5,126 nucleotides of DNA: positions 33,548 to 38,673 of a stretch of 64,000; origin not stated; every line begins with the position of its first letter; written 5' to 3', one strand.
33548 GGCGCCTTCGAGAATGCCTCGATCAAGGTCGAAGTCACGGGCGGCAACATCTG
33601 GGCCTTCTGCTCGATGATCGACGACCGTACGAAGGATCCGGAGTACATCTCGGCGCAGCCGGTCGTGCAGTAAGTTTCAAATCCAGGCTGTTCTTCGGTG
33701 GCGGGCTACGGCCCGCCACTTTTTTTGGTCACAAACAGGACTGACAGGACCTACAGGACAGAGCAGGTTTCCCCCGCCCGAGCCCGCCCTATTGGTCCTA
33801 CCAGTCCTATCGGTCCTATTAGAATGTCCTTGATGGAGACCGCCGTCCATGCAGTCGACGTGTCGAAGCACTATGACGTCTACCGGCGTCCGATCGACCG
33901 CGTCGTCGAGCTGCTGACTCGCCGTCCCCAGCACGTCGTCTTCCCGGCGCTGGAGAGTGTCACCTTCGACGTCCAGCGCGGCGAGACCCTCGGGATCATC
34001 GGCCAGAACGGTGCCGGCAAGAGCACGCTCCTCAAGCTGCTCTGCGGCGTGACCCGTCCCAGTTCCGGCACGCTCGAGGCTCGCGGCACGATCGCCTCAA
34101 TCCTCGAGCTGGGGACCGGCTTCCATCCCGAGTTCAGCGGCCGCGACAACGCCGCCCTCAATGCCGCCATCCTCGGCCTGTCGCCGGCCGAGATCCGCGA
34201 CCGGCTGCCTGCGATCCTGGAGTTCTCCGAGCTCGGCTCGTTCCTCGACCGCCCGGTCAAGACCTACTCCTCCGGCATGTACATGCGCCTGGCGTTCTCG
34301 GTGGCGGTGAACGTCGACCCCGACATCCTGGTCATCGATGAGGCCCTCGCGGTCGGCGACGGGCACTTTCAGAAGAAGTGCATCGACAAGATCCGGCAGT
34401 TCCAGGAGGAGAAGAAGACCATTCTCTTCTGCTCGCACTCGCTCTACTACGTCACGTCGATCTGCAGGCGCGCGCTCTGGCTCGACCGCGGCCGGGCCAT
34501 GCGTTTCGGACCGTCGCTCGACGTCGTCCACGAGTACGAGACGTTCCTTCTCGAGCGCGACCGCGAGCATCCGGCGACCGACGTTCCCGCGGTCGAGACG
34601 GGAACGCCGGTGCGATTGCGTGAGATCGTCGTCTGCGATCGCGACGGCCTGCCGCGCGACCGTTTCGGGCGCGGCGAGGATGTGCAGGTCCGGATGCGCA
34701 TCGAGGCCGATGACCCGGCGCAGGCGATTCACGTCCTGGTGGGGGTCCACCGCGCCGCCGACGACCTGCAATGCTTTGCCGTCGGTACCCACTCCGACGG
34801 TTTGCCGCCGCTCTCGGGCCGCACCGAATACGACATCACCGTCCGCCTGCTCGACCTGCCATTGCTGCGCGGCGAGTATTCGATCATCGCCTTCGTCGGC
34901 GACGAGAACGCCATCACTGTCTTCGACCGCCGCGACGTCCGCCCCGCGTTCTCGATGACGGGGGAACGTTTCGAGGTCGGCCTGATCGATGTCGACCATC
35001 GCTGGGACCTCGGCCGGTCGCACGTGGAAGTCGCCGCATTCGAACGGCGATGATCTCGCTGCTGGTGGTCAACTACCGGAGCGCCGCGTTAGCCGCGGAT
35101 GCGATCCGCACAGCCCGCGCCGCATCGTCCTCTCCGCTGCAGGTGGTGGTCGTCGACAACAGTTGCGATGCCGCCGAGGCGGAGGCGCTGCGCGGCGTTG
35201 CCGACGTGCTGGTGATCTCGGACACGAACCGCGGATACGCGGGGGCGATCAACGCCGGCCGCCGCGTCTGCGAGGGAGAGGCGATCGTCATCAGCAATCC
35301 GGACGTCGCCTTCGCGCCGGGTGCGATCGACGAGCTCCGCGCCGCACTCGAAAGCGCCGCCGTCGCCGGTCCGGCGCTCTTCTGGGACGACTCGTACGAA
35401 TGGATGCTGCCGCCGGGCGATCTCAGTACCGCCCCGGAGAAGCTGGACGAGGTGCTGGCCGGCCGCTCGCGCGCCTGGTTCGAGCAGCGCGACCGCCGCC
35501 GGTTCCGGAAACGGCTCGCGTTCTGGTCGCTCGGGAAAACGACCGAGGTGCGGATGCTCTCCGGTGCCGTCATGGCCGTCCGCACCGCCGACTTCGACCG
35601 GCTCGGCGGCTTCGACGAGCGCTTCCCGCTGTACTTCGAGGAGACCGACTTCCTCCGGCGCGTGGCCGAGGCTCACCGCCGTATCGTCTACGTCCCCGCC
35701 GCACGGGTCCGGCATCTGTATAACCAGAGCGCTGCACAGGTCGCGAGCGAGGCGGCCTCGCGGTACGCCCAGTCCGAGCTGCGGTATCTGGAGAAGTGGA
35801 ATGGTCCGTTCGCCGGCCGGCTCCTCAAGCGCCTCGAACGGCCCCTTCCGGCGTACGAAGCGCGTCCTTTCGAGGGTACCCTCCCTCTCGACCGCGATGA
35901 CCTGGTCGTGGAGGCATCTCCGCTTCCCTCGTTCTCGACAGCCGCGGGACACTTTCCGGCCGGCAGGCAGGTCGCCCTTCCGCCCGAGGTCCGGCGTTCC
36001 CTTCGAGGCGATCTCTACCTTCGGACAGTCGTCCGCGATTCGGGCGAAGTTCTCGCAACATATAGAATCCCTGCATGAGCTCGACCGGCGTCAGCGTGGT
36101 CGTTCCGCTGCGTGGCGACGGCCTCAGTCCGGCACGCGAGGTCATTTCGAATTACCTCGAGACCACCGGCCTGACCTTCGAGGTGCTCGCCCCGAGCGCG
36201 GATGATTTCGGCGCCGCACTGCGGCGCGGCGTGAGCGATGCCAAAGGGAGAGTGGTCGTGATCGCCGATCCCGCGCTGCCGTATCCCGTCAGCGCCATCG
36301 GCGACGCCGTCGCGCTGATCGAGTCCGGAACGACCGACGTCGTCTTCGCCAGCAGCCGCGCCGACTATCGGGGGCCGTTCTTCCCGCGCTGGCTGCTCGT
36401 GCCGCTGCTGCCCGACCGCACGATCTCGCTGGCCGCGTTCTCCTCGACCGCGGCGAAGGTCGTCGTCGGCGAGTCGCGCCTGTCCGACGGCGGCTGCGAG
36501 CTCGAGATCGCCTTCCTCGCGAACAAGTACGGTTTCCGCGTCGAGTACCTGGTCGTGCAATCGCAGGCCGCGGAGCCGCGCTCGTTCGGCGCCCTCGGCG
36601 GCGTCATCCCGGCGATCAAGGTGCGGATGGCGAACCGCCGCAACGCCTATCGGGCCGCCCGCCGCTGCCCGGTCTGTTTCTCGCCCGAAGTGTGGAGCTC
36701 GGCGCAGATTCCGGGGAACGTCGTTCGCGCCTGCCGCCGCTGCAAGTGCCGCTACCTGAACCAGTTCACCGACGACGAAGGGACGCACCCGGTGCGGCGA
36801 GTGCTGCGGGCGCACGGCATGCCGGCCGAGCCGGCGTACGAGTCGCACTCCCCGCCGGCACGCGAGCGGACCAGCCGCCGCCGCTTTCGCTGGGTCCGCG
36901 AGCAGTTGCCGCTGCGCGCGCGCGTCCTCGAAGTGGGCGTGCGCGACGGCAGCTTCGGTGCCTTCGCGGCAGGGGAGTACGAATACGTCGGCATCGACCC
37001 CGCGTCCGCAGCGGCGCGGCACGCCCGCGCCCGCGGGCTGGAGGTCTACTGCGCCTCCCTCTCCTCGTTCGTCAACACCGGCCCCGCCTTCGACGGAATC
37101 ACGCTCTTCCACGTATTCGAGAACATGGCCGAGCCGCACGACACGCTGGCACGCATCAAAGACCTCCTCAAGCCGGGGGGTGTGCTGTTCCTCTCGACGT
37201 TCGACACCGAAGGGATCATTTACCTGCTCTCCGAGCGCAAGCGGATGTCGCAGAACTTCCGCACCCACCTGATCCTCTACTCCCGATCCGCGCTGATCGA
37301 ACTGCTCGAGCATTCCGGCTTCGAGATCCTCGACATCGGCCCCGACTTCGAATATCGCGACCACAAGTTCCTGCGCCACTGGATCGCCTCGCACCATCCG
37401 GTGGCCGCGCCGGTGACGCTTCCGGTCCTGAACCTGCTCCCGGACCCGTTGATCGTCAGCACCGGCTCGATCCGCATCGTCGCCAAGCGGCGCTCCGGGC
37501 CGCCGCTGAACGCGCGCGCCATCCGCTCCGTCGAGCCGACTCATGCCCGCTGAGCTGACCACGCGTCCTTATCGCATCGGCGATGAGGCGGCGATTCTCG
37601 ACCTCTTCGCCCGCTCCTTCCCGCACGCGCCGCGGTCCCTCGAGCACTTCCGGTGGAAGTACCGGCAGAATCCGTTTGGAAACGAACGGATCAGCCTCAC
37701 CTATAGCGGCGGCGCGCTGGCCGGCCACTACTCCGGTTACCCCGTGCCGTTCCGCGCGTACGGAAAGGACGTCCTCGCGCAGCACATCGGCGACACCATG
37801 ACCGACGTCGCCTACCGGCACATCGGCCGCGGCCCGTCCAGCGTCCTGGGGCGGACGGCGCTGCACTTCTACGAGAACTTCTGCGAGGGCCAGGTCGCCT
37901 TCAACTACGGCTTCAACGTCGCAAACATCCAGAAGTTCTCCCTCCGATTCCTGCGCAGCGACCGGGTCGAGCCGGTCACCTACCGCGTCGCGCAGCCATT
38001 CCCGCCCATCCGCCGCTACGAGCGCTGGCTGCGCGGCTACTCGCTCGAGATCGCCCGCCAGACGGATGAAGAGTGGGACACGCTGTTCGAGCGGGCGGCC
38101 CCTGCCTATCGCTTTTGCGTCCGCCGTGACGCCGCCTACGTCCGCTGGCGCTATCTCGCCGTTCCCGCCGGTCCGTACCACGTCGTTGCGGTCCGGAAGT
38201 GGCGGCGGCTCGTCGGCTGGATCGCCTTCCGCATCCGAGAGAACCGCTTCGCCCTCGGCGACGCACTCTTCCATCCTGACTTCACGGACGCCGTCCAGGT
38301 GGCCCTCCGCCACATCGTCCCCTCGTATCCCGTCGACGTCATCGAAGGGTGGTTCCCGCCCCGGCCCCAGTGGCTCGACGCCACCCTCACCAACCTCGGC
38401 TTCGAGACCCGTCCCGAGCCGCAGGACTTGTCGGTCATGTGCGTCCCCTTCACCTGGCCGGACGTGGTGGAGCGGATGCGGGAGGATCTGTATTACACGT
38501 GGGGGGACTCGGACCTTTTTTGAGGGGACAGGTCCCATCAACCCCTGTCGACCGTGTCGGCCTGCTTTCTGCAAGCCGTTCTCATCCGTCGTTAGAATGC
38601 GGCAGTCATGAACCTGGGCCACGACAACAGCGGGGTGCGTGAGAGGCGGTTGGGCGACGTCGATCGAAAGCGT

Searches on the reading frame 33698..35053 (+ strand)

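Call 23: search_protein_families(library=pfam, proteins=[window:33698-35053:+], max_evalue=0.001)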
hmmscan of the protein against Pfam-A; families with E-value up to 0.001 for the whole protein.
window:33698-35053:+ (451 aa): 3 families
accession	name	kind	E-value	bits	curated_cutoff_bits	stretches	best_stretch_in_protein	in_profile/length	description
PF00005.33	ABC_tran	-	1.3e-21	78.1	25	1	85-217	1-136/137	ABC transporter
PF14524.12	Wzt_C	-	2.6e-11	44.1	30.4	1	305-432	10-143/143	Wzt C-terminal domain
PF13304.12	AAA_21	-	0.00064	20.3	27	0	99-144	3-54/304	AAA domain, putative AbiEii toxin, Type IV TA system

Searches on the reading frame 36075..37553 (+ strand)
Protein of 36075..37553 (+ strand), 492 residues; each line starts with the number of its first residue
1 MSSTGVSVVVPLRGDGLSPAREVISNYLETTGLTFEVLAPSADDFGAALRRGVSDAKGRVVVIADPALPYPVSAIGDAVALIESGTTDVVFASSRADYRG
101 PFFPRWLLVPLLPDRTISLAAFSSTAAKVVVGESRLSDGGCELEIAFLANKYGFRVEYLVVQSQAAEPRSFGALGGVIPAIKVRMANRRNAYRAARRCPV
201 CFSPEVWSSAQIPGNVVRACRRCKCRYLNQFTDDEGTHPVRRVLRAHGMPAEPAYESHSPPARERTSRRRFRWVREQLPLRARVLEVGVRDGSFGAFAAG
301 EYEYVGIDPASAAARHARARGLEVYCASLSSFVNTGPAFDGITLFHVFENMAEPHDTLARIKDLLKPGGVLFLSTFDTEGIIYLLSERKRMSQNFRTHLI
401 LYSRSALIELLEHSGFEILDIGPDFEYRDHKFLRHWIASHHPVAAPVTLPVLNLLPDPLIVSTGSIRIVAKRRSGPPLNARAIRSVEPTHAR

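Call 23: search_protein_families(library=pfam, proteins=[window:36075-37553:+], max_evalue=0.001)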
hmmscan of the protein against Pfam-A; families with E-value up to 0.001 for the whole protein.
window:36075-37553:+ (492 aa): 5 families
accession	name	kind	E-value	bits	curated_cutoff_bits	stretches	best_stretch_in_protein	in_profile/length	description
PF13489.12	Methyltransf_23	-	8.4e-20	71.6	27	1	273-419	12-162/164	Methyltransferase domain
PF08242.18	Methyltransf_12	-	4.2e-11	43.9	30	1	285-371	1-98/98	Methyltransferase domain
PF08241.18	Methyltransf_11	-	6.5e-09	36.7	21.2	1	285-373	1-95/95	Methyltransferase domain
PF13649.12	Methyltransf_25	-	1.2e-07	32.7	27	1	284-369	1-97/97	Methyltransferase domain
PF13847.12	Methyltransf_31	-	0.00054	20.1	27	1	283-387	6-124/145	Methyltransferase domain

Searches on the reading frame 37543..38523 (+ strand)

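Call 23: search_protein_families(library=pfam, proteins=[window:37543-38523:+], max_evalue=0.001)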
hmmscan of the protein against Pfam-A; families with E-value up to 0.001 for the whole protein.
window:37543-38523:+ (326 aa): 1 family
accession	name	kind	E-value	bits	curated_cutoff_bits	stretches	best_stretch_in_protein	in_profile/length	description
PF13527.13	Acetyltransf_9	-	7.2e-08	32.9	25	1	7-125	2-115/127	Acetyltransferase (GNAT) domain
